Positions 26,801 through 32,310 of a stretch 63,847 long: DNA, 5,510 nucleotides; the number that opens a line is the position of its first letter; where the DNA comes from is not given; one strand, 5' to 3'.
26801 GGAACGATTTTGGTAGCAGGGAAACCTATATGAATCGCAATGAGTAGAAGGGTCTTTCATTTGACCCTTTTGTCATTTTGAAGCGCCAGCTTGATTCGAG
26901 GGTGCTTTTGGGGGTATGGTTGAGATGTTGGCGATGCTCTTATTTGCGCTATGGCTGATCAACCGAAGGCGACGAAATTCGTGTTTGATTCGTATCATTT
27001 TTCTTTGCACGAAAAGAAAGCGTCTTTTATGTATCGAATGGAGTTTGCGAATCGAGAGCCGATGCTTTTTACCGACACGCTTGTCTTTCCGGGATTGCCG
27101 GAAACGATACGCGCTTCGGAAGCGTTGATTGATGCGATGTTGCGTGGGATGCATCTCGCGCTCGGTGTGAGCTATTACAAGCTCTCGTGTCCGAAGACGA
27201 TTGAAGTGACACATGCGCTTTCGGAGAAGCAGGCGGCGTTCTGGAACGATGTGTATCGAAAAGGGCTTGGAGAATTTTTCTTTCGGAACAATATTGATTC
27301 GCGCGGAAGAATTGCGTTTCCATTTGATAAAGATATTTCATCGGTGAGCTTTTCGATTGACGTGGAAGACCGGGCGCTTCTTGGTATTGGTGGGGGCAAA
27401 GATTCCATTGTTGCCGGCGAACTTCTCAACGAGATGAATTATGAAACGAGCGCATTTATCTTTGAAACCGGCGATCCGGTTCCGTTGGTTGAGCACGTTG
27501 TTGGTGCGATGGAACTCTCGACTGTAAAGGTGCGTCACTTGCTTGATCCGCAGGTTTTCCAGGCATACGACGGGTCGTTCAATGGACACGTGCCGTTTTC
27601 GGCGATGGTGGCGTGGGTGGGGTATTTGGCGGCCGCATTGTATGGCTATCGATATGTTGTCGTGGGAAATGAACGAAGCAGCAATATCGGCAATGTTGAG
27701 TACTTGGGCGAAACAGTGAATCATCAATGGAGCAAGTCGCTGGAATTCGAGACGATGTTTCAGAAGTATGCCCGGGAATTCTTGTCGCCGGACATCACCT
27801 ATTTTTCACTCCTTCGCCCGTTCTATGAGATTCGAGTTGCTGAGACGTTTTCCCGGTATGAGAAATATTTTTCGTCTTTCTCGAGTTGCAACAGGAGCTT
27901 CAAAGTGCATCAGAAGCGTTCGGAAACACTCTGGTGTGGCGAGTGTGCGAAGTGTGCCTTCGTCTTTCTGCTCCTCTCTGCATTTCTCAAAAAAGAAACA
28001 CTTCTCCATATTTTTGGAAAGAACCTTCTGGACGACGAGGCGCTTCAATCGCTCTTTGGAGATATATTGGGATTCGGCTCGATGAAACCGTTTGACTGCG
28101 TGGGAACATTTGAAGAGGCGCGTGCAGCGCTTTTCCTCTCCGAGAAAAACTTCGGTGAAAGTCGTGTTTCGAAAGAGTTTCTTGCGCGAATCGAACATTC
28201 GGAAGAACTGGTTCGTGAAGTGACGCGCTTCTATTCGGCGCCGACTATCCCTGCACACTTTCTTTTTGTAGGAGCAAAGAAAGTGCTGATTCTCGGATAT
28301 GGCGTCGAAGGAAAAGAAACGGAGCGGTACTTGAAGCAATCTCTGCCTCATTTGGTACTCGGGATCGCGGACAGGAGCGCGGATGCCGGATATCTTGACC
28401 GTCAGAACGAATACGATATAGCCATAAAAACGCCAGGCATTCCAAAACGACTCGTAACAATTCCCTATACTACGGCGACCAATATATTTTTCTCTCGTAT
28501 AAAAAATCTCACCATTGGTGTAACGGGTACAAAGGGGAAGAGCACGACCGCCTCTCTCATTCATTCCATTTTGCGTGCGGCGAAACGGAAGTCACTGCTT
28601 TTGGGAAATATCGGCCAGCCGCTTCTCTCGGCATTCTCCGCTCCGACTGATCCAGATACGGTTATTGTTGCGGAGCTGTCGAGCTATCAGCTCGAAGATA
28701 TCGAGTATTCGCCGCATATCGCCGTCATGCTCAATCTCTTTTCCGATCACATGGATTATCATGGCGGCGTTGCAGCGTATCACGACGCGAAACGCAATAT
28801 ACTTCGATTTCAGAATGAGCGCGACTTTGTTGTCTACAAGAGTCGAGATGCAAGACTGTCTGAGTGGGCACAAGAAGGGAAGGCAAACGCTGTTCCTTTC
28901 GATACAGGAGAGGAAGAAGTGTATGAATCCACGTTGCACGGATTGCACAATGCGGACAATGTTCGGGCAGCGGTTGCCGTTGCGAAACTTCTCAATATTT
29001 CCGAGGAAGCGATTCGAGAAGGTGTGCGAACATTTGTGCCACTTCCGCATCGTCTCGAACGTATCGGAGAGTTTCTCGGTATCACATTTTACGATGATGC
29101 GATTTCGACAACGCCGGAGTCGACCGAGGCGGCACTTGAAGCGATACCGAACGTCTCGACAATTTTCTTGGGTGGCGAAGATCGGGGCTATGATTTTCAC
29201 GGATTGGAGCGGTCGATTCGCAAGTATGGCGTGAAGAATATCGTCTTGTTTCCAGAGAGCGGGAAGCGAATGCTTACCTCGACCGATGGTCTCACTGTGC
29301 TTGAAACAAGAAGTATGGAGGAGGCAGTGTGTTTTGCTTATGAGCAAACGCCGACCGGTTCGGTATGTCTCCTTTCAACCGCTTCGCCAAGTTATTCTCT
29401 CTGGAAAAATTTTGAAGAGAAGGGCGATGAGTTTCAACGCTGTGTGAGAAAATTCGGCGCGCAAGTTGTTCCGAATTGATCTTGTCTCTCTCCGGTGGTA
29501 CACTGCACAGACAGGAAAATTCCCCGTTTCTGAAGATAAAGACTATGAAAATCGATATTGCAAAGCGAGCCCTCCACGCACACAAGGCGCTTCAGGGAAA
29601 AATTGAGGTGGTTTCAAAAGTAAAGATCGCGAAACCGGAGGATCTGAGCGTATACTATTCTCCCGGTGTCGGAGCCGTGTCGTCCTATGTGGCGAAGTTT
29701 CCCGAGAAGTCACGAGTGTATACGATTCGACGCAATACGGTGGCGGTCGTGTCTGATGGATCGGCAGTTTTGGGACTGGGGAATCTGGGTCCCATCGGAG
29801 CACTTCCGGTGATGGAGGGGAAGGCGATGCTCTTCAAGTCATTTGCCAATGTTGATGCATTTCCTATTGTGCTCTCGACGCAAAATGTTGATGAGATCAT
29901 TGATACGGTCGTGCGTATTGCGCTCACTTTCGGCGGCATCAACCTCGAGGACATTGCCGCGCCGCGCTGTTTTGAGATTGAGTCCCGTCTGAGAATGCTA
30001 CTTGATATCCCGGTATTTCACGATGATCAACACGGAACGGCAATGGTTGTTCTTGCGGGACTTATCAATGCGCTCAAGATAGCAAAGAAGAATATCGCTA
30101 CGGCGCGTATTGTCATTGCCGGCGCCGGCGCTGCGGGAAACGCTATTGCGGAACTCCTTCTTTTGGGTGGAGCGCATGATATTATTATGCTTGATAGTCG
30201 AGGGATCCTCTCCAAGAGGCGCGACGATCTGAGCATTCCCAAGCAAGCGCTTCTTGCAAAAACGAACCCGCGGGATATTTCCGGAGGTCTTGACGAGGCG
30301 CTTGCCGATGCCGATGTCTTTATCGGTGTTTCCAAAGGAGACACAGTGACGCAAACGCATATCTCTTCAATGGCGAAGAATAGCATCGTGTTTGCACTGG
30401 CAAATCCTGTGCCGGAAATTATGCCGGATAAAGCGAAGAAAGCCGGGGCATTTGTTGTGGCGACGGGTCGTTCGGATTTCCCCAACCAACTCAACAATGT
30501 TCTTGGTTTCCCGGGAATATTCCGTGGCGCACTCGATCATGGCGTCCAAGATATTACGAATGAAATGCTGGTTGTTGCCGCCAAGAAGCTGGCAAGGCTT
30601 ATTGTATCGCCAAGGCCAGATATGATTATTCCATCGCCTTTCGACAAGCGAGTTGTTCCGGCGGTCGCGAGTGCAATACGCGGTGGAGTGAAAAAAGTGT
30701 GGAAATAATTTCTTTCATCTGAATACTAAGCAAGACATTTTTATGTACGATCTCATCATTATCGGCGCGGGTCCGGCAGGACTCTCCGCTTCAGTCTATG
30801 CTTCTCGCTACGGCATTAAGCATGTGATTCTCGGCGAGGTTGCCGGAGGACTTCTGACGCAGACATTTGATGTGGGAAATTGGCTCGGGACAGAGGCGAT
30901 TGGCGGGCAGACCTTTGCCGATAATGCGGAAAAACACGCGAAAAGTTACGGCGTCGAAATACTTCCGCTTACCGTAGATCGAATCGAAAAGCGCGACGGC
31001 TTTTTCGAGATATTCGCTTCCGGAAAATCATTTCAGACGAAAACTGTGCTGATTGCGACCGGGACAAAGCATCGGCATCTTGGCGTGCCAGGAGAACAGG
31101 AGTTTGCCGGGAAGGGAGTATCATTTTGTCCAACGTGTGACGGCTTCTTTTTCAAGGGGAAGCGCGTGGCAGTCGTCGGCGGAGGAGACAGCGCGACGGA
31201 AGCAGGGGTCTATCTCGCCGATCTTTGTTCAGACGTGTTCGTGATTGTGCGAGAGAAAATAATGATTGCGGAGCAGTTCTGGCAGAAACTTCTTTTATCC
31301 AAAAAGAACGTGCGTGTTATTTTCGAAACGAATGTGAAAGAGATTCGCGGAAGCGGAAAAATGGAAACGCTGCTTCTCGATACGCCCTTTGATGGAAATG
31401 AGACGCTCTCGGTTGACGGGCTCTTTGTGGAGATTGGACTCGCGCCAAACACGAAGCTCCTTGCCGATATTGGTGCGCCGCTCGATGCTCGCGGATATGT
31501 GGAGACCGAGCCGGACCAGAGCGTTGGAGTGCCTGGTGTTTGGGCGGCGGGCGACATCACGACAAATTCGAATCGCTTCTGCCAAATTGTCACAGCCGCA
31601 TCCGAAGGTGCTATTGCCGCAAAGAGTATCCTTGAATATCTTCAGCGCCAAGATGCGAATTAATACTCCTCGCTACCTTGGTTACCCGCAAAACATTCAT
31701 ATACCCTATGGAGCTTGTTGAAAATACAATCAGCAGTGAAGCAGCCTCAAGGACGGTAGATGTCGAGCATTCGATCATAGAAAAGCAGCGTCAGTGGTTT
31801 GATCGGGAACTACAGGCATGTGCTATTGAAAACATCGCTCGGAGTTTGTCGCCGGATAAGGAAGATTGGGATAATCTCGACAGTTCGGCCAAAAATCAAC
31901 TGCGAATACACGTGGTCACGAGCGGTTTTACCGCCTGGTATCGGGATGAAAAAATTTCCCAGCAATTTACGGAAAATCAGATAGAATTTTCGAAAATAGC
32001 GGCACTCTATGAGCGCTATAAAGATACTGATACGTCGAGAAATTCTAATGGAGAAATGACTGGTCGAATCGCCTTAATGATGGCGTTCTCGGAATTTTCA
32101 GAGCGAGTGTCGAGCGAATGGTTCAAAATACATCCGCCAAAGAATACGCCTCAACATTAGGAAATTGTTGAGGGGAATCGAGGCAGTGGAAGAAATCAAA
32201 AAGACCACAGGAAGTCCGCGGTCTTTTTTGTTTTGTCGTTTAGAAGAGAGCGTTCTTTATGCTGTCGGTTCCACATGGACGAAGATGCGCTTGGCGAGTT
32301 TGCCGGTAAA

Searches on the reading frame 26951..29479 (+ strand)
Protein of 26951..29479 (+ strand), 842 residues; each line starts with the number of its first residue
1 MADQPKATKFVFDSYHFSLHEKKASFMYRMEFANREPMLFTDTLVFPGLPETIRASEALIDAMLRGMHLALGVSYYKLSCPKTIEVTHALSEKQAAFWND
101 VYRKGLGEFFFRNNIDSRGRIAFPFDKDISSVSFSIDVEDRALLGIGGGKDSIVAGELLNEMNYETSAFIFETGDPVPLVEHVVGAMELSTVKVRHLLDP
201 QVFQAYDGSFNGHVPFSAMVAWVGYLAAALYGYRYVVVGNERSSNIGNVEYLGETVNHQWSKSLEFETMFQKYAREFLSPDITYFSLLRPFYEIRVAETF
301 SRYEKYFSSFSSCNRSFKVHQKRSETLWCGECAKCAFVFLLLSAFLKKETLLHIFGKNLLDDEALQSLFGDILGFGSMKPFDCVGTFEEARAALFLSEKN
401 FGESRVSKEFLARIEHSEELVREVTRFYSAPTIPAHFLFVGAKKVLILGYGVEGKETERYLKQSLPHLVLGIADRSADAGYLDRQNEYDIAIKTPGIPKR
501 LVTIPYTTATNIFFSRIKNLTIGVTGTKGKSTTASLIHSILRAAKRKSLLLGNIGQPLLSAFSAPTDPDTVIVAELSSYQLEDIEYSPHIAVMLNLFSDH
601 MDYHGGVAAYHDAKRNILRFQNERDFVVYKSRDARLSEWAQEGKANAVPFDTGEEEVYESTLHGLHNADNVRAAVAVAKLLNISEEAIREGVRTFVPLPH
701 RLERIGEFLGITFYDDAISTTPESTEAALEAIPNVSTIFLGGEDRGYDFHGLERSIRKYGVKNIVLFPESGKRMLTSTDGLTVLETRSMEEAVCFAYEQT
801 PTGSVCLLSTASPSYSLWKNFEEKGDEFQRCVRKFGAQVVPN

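Call 8: search_protein_families(library=pfam, proteins=[window:26951-29479:+], max_evalue=0.001)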
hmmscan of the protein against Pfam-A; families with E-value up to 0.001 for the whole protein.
window:26951-29479:+ (842 aa): 2 families
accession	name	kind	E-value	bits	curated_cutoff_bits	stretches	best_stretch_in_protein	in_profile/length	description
PF08245.18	Mur_ligase_M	-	1.2e-21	78.1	24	1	524-655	1-150/200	Mur ligase middle domain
PF02875.26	Mur_ligase_C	-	0.00029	22.1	28.4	1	700-809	1-124/127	Mur ligase, glutamate ligase domain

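Call 78: search_protein_families(library=ncbifam, proteins=[window:26951-29479:+], max_evalue=0.00001)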
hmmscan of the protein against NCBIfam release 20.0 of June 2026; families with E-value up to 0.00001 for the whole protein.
window:26951-29479:+ (842 aa): 18 families
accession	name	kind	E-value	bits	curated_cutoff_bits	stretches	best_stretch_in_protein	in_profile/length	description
NF041275.1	MurL_Xanthmoales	equivalog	3.5e-105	352.1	700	1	7-397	7-394/447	UDP-N-acetyl-alpha-D-muramoyl-L-alanyl-L-glutamate epimerase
TIGR01087.1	murD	equivalog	1.6e-76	258.2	211.95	1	481-834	57-441/441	UDP-N-acetylmuramoyl-L-alanine--D-glutamate ligase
TIGR01082.1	murC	equivalog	3.3e-24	85.8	335.1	2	519-650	100-230/449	UDP-N-acetylmuramate--L-alanine ligase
NF053647.1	pMurD2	equivalog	7.9e-21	74.4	550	1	512-705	92-283/405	pseudomurein biosynthesis peptide ligase pMurD2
TIGR01085.1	murE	subfamily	1.2e-20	73.9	257.3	2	511-560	76-126/472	UDP-N-acetylmuramyl-tripeptide synthetase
TIGR01143.1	murF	subfamily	2e-18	66.6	288.6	2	516-657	71-220/418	UDP-N-acetylmuramoyl-tripeptide--D-alanyl-D-alanine ligase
NF001124.0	PRK00139.1-2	equivalog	2e-18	66.4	476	1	504-628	94-240/500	UDP-N-acetylmuramoyl-L-alanyl-D-glutamate--2,6-diaminopimelate ligase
NF001126.0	PRK00139.1-4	equivalog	1.1e-17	63.8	373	0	521-555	106-140/486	UDP-N-acetylmuramoyl-L-alanyl-D-glutamate--2,6-diaminopimelate ligase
NF008896.0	PRK11929.1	equivalog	1e-16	60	1023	1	521-640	114-254/965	bifunctional UDP-N-acetylmuramoyl-L-alanyl-D-glutamate--2,6-diaminopimelate ligase MurE/UDP-N-acetylmuramoyl-tripeptide--D-alanyl-D-alanine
NF001123.0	PRK00139.1-1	equivalog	9.4e-14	50.9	586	0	446-563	38-151/493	UDP-N-acetylmuramoyl-L-alanyl-D-glutamate--2,6-diaminopimelate ligase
NF053646.1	pMurD1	equivalog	9.1e-12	44.4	610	1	510-738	100-354/465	pseudomurein biosynthesis peptide ligase pMurD1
NF011171.0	PRK14573.1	equivalog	3.3e-11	41.8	1015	1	520-716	105-321/809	bifunctional UDP-N-acetylmuramate--L-alanine ligase/D-alanine--D-alanine ligase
NF053645.1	pMurC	equivalog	6.2e-11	41.7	560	0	659-708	312-362/492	pseudomurein biosynthesis peptide ligase pMurC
NF010628.0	PRK14022.1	equivalog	7.1e-11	41.5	536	1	520-716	112-346/483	UDP-N-acetylmuramoyl-L-alanyl-D-glutamate--L-lysine ligase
NF033197.0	F430_CfbE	equivalog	1.5e-10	40.7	250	0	516-555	96-133/430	coenzyme F430 synthase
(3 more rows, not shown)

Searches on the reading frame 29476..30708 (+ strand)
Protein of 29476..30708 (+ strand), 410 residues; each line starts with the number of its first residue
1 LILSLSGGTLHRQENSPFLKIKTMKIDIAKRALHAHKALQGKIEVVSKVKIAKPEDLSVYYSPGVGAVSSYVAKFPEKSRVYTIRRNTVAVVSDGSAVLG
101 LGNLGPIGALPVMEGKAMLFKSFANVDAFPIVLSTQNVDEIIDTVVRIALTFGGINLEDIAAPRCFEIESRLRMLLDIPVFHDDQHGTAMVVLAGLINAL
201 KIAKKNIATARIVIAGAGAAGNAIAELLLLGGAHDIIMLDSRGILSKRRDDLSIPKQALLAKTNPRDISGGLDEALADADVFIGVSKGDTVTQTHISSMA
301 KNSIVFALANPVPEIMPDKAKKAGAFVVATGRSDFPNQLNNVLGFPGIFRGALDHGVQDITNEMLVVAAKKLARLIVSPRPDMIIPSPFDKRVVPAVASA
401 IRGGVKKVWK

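Call 15: search_protein_families(library=pfam, proteins=[window:29476-30708:+], max_evalue=0.001)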
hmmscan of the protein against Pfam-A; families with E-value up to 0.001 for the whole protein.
window:29476-30708:+ (410 aa): 2 families
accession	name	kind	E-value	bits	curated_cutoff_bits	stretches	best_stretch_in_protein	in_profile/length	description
PF00390.24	malic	-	2.3e-28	99.7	23.1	1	40-173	1-182/182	Malic enzyme, N-terminal domain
PF03949.21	Malic_M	-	1.1e-21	77.7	23.5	1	187-381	3-230/258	Malic enzyme, NAD binding domain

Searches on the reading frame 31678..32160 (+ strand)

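Call 52: search_protein_families(library=pfam, proteins=[window:31678-32160:+], max_evalue=0.1)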
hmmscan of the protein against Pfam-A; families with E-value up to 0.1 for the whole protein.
window:31678-32160:+ (160 aa): 1 family
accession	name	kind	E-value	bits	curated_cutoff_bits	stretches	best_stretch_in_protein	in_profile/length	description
PF24133.1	DUF7400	-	0.033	13.7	27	1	24-103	16-92/262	Domain of unknown function (DUF7400)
